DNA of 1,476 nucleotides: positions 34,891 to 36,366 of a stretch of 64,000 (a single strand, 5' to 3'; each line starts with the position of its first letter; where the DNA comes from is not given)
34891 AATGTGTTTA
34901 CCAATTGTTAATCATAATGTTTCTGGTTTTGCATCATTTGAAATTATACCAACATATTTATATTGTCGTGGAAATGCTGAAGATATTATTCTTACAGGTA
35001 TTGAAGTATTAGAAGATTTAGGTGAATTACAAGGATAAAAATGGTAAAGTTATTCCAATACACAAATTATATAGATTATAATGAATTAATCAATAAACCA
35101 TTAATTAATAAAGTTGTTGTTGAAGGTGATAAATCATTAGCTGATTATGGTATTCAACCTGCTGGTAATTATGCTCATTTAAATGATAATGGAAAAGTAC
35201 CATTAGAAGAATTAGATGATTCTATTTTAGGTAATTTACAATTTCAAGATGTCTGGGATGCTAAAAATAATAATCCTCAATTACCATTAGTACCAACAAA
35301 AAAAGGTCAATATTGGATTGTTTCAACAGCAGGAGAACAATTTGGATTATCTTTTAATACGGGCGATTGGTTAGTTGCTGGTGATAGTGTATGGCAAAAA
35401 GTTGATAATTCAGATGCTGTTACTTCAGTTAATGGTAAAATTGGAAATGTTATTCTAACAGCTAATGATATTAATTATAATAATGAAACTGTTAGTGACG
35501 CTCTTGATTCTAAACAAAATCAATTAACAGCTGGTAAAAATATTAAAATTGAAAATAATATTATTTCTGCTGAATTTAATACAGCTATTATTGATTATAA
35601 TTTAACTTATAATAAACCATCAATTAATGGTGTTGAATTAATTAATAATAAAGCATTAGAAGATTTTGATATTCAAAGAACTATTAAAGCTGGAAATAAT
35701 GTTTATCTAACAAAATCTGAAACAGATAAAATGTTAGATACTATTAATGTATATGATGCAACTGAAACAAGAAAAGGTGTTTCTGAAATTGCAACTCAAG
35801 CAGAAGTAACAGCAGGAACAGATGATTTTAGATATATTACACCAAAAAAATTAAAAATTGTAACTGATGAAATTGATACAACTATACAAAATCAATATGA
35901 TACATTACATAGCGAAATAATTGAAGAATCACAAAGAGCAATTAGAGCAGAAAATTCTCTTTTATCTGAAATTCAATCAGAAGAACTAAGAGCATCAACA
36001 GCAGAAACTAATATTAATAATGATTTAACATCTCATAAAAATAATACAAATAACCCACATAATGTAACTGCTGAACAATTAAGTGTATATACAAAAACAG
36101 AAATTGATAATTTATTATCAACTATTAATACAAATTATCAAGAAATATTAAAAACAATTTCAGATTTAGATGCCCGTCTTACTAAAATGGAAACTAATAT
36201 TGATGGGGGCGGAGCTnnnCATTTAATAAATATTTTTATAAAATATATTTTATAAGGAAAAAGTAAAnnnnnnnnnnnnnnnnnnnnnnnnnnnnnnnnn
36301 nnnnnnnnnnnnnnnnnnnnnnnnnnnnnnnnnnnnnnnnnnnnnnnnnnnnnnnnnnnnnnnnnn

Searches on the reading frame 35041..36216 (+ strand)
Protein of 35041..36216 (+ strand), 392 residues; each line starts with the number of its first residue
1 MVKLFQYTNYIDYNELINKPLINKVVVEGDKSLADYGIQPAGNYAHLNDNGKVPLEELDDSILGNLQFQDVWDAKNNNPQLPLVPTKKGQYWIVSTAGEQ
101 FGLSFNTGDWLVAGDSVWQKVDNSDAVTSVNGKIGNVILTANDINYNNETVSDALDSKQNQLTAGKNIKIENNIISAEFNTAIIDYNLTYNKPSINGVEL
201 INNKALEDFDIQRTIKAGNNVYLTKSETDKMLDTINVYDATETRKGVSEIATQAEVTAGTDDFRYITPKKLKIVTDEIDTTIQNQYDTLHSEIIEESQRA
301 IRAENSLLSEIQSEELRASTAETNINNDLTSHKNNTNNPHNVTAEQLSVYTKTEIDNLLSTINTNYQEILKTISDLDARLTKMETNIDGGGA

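Call 35: search_protein_families(library=phrogs, proteins=[window:35041-36216:+], max_evalue=0.001)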
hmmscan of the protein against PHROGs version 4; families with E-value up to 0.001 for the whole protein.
window:35041-36216:+ (392 aa): 15 families
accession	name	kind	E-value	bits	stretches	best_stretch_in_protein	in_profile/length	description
phrog_13892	-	tail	2.1e-14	54.5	1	41-156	463-581/676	minor tail protein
phrog_31460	-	tail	5.1e-14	53.5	1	41-145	55-160/288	tail protein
phrog_29238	-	unknown function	1.2e-12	47.5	1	55-155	420-522/997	-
phrog_24985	-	unknown function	5.7e-10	40.1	1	10-40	29-59/70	-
phrog_972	-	tail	6.2e-10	38.5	1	236-272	515-551/1246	tail fiber protein proximal subunit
phrog_910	-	tail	1.4e-09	38.7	1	237-275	49-87/497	tail collar fiber protein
phrog_8147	-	tail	5.3e-08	33.4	1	315-362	117-164/436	tail fiber protein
phrog_15547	-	unknown function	9e-08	32.7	1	240-284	141-185/373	-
phrog_2126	-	tail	1.2e-06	29.1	1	321-371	177-228/459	tail fiber protein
phrog_4849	-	tail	1.2e-06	28.4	1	238-273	138-173/788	tail protein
phrog_22125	-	unknown function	9.6e-05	23.4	0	125-151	39-65/105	-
phrog_13857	-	tail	0.00014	21.5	1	324-361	307-344/743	tail protein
phrog_20500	-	tail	0.00024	19.8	1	84-146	394-457/1365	tail protein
phrog_8443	-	tail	0.00038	20.4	1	240-276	141-177/636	tail fiber protein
phrog_17623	-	tail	0.00096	18.2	1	239-271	142-174/1114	tail collar fiber protein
